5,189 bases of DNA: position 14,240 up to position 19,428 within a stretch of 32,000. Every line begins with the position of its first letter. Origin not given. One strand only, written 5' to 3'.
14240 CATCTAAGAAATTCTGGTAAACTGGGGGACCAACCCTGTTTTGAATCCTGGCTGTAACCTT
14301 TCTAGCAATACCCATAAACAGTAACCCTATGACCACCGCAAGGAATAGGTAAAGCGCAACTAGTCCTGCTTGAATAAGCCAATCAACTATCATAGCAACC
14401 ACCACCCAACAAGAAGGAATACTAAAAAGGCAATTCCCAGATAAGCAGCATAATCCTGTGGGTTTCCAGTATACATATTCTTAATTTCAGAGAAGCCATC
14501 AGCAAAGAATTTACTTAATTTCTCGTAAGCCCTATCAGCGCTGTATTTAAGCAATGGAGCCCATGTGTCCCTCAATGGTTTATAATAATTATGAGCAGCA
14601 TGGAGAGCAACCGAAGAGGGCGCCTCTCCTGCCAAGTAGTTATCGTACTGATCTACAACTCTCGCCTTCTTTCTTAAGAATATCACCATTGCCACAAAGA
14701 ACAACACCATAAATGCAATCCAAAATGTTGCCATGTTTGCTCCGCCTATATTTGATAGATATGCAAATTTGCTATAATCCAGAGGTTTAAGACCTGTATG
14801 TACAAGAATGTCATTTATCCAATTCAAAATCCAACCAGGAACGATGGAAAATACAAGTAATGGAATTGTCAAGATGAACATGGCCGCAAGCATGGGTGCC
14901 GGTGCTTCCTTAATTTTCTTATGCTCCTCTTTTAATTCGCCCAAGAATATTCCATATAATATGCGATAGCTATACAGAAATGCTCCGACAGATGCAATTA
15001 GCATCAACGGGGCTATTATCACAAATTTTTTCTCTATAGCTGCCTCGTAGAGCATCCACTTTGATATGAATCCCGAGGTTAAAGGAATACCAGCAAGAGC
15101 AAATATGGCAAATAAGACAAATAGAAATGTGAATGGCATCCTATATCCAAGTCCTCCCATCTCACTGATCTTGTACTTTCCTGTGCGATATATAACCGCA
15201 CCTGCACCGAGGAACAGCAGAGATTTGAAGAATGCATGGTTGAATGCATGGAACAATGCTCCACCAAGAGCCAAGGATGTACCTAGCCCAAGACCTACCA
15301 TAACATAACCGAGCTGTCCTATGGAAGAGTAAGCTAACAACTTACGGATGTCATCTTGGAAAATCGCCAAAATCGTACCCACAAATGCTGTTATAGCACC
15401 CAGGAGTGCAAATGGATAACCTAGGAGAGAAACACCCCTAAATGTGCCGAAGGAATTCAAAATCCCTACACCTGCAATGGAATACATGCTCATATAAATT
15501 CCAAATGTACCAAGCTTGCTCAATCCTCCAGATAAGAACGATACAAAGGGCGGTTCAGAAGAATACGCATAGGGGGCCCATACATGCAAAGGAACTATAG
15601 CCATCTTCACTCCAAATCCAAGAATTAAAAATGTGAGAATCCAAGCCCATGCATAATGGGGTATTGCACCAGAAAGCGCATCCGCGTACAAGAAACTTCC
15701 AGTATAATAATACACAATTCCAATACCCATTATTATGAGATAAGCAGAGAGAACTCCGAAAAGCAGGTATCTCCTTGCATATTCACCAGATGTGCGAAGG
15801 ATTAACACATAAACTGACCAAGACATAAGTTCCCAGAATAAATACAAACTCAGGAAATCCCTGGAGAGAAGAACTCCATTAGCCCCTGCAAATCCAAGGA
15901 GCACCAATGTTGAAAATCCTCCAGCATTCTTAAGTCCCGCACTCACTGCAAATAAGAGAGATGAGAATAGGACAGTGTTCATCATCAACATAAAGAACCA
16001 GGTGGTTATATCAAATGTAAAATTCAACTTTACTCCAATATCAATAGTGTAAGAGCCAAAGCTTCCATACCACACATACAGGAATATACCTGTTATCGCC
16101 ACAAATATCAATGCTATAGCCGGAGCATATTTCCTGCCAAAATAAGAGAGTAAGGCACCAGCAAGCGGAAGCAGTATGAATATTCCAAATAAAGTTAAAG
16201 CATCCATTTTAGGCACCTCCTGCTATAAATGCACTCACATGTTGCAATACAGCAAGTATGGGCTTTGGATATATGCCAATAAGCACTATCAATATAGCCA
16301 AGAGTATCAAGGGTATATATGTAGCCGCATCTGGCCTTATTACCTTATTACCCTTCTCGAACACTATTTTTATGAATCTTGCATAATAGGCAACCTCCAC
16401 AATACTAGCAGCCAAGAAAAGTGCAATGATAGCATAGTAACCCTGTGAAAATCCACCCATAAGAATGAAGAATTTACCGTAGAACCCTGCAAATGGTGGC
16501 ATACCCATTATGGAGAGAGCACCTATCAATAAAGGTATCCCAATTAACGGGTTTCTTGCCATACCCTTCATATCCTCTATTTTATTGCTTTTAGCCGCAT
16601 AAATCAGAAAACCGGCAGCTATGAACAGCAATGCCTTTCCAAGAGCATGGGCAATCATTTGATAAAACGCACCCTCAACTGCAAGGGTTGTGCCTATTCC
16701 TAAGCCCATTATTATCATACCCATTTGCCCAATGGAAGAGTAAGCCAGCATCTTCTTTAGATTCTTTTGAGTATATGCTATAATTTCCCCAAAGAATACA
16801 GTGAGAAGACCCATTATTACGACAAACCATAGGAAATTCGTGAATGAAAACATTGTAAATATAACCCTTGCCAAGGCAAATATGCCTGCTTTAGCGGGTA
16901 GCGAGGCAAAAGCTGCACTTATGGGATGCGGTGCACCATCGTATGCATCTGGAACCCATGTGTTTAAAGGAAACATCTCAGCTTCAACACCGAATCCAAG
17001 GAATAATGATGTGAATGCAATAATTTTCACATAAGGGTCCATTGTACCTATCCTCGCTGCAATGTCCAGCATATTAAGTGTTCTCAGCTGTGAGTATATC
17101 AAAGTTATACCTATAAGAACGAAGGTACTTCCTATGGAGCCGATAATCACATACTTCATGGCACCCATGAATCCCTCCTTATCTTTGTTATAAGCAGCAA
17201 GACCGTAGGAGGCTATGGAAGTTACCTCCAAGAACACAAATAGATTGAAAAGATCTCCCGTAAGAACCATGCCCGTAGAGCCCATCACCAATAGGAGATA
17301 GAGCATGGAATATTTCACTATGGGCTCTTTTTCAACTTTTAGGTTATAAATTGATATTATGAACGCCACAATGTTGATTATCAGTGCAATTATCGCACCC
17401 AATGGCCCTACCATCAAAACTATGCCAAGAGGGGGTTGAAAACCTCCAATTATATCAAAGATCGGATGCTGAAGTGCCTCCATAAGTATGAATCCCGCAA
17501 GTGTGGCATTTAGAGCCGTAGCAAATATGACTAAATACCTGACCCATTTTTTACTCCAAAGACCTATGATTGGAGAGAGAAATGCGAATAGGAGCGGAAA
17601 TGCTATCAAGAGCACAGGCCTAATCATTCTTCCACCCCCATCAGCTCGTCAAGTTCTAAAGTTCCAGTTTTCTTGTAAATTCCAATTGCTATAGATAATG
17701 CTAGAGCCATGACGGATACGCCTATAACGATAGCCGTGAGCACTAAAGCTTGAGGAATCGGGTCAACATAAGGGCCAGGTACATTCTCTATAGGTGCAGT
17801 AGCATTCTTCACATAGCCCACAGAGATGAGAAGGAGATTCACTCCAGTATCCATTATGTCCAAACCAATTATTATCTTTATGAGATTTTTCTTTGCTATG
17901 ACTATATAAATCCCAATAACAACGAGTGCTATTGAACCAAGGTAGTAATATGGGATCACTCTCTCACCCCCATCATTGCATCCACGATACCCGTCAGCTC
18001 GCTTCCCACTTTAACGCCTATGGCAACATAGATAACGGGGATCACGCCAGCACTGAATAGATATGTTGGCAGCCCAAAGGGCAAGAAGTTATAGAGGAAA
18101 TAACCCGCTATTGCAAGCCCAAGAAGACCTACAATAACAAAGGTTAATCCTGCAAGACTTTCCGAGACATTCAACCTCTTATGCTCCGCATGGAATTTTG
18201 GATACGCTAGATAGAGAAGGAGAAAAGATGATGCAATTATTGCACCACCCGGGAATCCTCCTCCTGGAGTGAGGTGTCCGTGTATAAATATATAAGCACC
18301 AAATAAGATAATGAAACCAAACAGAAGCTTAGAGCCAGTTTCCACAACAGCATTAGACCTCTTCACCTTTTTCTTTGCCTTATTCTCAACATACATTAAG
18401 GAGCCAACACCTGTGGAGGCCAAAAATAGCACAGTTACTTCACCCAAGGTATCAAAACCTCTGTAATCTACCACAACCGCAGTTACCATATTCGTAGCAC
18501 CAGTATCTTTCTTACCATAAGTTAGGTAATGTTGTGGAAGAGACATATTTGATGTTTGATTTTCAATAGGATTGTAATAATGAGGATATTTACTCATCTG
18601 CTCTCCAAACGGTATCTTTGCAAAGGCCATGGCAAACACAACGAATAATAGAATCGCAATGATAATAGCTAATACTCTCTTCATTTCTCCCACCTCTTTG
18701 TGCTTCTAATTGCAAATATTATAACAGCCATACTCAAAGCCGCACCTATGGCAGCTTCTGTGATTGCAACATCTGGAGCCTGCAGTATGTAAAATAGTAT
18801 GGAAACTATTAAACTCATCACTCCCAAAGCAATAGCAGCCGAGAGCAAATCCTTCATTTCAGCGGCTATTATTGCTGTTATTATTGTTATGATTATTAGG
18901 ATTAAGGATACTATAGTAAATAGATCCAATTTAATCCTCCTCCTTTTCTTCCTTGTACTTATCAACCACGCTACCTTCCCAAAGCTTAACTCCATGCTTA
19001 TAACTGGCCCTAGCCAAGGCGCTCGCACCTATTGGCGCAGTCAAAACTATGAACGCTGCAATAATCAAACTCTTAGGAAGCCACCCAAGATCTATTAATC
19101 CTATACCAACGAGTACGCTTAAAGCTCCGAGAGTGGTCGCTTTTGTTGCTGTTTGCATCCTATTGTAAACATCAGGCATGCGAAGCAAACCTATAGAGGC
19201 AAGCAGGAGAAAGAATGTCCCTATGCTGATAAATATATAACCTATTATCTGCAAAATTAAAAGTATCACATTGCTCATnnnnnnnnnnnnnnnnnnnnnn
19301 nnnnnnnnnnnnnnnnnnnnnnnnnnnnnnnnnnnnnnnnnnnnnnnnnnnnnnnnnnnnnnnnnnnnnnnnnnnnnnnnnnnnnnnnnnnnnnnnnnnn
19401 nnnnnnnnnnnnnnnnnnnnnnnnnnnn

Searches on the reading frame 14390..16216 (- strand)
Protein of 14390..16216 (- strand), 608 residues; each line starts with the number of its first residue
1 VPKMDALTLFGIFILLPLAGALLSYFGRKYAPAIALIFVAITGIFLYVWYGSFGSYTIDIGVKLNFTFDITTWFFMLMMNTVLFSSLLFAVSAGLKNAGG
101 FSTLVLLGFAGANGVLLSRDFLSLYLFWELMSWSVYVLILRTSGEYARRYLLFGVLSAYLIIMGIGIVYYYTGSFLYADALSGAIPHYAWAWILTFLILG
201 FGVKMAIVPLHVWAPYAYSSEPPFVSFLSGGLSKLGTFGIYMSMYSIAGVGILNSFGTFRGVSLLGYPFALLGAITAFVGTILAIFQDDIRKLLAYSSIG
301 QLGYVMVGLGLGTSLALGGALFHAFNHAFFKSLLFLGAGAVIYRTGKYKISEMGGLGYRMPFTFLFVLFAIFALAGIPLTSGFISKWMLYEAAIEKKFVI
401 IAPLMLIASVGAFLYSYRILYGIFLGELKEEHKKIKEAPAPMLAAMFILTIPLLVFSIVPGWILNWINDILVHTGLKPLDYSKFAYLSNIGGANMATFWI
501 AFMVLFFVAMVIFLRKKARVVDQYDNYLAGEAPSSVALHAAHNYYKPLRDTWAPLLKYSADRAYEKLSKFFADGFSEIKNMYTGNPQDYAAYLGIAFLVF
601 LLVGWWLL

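Call 5: search_protein_families(library=pfam, proteins=[window:14390-16216:-], max_evalue=0.001)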
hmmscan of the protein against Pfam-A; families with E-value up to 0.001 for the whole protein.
window:14390-16216:- (608 aa): 1 family
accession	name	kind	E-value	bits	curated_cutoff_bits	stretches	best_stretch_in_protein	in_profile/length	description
PF00361.26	Proton_antipo_M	-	5.2e-49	167.5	21.5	1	118-409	1-291/294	NADH:quinone oxidoreductase/Mrp antiporter, TM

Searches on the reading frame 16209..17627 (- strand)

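Call 5: search_protein_families(library=pfam, proteins=[window:16209-17627:-], max_evalue=0.001)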
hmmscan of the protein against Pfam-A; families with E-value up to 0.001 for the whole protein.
window:16209-17627:- (472 aa): 2 families
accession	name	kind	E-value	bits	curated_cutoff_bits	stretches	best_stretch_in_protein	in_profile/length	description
PF00361.26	Proton_antipo_M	-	1.4e-62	212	21.5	1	124-408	2-291/294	NADH:quinone oxidoreductase/Mrp antiporter, TM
PF10125.14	NADHdeh_related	-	1.2e-05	25.2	27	1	104-215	68-173/218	NADH dehydrogenase I, subunit N related protein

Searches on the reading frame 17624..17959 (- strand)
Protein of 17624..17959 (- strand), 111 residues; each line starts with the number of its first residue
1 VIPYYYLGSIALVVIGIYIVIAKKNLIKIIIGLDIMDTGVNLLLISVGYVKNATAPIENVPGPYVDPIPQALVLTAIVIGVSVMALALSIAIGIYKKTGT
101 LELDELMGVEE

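Call 5: search_protein_families(library=pfam, proteins=[window:17624-17959:-], max_evalue=0.001)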
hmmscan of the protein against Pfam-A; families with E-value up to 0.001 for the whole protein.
window:17624-17959:- (111 aa): 1 family
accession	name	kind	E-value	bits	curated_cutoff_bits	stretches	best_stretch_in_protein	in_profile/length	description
PF00420.29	Oxidored_q2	-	9.8e-28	96.2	26.1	1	5-107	2-91/95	NADH-ubiquinone/plastoquinone oxidoreductase chain 4L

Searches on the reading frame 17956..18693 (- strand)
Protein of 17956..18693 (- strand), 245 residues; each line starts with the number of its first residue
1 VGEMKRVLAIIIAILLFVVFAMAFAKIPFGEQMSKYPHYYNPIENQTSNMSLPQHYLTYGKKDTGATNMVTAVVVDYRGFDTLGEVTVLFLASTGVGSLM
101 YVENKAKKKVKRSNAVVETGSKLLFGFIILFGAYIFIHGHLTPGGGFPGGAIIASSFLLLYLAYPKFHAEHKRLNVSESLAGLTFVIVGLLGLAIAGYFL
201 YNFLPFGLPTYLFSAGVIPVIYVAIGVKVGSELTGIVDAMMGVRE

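Call 5: search_protein_families(library=pfam, proteins=[window:17956-18693:-], max_evalue=0.001)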
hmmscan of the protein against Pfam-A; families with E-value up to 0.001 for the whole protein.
window:17956-18693:- (245 aa): 2 families
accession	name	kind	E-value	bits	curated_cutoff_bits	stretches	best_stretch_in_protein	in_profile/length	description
PF04039.18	MnhB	-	2e-23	83.4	22.5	1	116-233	1-125/127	Domain related to MnhB subunit of Na+/H+ antiporter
PF20501.3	MbhE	-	5.7e-10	39.6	27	1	47-101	28-82/98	MBH, subunit E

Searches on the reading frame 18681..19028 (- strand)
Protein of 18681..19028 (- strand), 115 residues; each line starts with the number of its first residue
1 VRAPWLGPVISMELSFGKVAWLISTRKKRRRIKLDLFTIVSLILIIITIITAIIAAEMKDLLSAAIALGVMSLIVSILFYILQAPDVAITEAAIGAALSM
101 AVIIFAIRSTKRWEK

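Call 5: search_protein_families(library=pfam, proteins=[window:18681-19028:-], max_evalue=0.001)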
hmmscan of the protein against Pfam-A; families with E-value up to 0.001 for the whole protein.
window:18681-19028:- (115 aa): 1 family
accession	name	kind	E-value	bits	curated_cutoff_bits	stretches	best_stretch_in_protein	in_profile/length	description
PF13244.11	MbhD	-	2.9e-19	69.4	27.2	1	47-112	2-67/67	MBH, subunit D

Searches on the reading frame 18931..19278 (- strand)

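Call 5: search_protein_families(library=pfam, proteins=[window:18931-19278:-], max_evalue=0.001)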
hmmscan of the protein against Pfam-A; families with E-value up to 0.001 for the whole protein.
window:18931-19278:- (115 aa): 1 family
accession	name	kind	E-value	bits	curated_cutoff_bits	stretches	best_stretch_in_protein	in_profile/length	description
PF03334.19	PhaG_MnhG_YufB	-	9.4e-24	83.9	23.4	1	16-93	1-80/80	Na+/H+ antiporter subunit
